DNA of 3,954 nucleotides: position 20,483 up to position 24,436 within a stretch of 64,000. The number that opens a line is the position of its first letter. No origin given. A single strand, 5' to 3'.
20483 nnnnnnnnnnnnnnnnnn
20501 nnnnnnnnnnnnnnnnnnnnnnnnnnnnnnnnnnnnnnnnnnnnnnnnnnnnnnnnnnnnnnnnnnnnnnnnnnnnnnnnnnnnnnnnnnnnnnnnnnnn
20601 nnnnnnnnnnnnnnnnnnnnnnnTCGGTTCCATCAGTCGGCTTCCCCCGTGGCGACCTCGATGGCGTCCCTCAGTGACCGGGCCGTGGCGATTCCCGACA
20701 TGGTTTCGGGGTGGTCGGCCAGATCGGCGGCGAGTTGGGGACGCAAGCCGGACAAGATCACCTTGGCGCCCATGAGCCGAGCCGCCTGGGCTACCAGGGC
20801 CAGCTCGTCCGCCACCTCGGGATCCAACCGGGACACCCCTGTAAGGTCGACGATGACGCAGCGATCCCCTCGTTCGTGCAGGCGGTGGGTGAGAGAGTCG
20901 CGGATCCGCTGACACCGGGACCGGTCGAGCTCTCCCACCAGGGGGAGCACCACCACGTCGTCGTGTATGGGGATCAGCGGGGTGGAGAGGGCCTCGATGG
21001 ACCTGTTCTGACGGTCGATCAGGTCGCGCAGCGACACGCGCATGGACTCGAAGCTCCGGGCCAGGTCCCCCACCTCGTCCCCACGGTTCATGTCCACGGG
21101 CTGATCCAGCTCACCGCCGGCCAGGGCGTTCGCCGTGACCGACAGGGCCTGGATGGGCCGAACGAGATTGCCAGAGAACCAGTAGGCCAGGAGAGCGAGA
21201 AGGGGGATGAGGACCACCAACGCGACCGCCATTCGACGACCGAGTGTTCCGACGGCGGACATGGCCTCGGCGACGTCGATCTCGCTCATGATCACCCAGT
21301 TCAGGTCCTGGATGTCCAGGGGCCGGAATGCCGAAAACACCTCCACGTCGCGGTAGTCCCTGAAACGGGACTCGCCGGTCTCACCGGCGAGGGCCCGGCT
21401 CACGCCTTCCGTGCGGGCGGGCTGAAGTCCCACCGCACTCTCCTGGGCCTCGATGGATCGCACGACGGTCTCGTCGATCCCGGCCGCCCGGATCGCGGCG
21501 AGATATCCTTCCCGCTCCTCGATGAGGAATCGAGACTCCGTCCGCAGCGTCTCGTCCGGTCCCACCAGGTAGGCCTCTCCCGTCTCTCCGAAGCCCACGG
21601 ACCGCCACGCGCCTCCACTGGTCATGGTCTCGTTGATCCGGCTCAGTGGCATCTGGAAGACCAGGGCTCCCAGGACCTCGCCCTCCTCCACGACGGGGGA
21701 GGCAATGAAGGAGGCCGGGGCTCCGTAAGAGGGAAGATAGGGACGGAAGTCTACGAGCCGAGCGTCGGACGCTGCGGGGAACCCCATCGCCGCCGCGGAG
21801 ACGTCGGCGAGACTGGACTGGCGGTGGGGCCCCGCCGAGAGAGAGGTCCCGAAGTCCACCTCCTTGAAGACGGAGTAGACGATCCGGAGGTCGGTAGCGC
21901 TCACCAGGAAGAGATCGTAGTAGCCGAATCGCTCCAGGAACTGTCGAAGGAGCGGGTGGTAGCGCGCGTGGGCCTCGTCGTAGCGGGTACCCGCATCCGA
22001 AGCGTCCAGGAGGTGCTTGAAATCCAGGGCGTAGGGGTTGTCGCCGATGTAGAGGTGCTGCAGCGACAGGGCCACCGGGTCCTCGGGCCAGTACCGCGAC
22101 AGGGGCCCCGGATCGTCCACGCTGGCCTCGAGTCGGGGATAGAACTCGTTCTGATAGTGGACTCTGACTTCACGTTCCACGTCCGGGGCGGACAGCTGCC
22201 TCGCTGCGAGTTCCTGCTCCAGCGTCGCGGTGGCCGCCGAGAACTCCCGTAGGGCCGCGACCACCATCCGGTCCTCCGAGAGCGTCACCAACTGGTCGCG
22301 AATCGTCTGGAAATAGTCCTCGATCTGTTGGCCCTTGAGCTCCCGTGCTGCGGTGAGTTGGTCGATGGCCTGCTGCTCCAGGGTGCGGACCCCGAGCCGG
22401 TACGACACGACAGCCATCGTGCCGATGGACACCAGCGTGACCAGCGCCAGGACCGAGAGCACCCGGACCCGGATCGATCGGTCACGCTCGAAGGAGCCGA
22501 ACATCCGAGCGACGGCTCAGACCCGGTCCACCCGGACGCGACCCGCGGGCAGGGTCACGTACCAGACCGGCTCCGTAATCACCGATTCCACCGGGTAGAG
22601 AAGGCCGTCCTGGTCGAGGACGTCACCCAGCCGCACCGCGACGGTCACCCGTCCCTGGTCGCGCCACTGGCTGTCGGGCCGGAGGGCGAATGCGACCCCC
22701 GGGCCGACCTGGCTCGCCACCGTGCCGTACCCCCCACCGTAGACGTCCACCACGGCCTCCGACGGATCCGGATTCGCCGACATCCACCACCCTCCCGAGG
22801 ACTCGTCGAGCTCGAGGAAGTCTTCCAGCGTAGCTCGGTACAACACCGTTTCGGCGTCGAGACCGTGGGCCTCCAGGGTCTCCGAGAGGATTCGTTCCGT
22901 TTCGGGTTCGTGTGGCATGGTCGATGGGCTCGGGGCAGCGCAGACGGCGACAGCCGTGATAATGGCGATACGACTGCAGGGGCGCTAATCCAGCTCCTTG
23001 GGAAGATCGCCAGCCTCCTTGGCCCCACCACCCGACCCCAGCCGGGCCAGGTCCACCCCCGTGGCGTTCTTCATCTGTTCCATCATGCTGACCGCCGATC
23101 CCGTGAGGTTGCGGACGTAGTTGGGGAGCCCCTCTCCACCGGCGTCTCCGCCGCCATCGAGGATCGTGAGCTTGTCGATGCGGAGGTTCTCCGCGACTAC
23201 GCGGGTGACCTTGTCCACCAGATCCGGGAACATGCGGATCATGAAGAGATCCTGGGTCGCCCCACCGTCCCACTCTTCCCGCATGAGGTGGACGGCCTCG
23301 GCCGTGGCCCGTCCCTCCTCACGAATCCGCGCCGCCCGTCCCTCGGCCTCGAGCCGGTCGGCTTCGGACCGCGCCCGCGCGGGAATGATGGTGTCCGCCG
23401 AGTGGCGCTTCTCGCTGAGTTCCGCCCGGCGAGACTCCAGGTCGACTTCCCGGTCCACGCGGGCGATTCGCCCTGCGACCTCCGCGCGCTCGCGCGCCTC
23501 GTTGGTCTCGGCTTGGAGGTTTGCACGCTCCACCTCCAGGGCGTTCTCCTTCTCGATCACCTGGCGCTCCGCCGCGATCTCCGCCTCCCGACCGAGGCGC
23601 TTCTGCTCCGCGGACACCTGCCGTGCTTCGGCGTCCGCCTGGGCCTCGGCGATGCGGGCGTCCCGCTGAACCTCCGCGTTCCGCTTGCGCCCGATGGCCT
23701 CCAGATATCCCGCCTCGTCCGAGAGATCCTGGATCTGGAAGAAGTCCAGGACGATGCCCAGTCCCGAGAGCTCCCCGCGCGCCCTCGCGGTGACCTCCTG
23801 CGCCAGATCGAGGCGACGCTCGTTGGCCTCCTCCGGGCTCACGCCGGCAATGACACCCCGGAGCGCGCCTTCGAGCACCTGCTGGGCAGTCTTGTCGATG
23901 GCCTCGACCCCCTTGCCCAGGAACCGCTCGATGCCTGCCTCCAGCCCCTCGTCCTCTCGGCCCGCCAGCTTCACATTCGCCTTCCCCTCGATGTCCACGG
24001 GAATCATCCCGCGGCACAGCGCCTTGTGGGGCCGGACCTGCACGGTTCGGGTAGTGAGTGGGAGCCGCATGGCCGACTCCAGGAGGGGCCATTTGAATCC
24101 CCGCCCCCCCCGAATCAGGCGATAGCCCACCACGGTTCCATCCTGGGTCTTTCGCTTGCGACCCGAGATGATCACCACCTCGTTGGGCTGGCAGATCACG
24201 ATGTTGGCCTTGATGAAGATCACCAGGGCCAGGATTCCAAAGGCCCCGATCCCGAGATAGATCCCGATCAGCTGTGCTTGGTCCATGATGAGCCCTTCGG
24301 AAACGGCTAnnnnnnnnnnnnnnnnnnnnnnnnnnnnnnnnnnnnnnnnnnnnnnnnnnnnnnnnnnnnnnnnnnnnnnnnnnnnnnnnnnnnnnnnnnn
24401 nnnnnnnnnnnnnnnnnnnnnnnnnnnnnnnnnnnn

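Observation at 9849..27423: Candidate new system: 15-gene operon joining nitrogen assimilation, a stressosome without a sigma factor, two ion channels and an NAD/ADP-ribose-linked kinase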

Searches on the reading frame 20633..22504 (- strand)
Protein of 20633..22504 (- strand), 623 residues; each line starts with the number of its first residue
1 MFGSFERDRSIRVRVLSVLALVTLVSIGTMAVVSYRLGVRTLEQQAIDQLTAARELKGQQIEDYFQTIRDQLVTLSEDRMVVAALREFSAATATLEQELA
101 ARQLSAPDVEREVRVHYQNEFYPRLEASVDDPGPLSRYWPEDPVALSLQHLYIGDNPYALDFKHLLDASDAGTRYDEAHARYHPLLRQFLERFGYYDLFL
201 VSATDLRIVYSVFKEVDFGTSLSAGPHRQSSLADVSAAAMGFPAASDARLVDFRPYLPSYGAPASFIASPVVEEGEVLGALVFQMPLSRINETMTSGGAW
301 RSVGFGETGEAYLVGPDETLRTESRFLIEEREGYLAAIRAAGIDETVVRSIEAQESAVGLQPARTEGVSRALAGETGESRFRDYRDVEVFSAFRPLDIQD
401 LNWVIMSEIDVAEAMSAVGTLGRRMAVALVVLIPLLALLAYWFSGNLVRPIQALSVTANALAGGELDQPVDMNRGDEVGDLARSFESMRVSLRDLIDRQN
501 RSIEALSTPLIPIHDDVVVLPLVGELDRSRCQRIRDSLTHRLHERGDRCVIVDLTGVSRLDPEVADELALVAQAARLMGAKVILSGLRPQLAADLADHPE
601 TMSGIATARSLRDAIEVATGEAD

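Call 7: search_protein_families(library=pfam, proteins=[window:20633-22504:-], max_evalue=0.01)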
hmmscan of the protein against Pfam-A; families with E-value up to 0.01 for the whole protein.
window:20633-22504:- (623 aa): 4 families
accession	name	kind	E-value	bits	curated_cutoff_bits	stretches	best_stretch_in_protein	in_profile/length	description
PF00672.30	HAMP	-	1.8e-15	57.4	25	1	442-494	1-53/53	HAMP domain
PF02743.24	dCache_1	-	8e-11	42.4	45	1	260-404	124-236/240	Cache domain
PF01740.26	STAS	-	1.9e-10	40.9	22.6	1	510-595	3-88/106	STAS domain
PF13466.11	STAS_2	-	4.8e-06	27.1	29.2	1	522-595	3-74/80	STAS domain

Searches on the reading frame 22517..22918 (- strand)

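Call 7: search_protein_families(library=pfam, proteins=[window:22517-22918:-], max_evalue=0.01)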
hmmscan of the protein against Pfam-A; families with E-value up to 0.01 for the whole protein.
window:22517-22918:- (133 aa): 1 family
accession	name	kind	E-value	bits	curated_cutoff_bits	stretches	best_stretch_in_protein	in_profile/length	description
PF09143.16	AvrPphF-ORF-2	-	0.0013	19.1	25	0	88-127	124-168/175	AvrPphF-ORF-2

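Call 41: search_protein_families(library=pfam, proteins=[window:22517-22918:-], max_evalue=10)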
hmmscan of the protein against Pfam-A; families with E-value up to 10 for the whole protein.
window:22517-22918:- (133 aa): 1 family
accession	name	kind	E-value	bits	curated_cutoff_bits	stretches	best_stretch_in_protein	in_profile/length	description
PF09143.16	AvrPphF-ORF-2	-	0.0013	19.1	25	2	88-127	124-168/175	AvrPphF-ORF-2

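Call 80: search_protein_families(library=padloc, proteins=[window:22517-22918:-], max_evalue=0.001)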
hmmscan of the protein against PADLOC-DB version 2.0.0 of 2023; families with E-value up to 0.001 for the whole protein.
window:22517-22918:- (133 aa): 0 families

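Call 81: search_protein_families(library=ncbifam, proteins=[window:22517-22918:-], max_evalue=0.00001)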
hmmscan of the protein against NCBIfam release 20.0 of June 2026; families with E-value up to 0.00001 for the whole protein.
window:22517-22918:- (133 aa): 0 families

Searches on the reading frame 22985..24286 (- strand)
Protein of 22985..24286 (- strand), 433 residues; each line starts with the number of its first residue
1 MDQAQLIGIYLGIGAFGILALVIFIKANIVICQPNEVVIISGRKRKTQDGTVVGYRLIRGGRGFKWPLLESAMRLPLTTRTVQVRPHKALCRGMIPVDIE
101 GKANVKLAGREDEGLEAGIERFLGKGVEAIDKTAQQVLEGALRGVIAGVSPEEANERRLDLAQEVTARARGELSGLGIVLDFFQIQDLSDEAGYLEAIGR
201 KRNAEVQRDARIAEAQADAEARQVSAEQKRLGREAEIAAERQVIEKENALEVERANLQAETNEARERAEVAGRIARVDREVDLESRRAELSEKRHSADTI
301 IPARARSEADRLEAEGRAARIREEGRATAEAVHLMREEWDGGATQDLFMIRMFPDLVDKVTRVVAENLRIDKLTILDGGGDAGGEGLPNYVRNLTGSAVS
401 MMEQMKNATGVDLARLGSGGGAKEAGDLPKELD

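Call 7: search_protein_families(library=pfam, proteins=[window:22985-24286:-], max_evalue=0.01)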
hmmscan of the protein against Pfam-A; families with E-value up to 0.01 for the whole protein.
window:22985-24286:- (433 aa): 1 family
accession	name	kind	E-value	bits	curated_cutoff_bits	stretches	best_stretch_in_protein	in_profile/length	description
PF01145.31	Band_7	-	1.9e-23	83.8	23.6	1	32-219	3-176/176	SPFH domain / Band 7 family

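Call 80: search_protein_families(library=padloc, proteins=[window:22985-24286:-], max_evalue=0.001)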
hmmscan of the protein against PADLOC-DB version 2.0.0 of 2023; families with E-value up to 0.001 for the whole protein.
window:22985-24286:- (433 aa): 0 families

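Call 81: search_protein_families(library=ncbifam, proteins=[window:22985-24286:-], max_evalue=0.00001)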
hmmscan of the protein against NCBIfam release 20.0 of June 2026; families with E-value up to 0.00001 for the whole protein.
window:22985-24286:- (433 aa): 1 family
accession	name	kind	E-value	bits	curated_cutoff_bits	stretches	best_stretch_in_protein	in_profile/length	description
NF058507.1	FlotScfldFlot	equivalog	2.8e-50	171.8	700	2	18-290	10-287/477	flotillin lipid rafts scaffold protein FloT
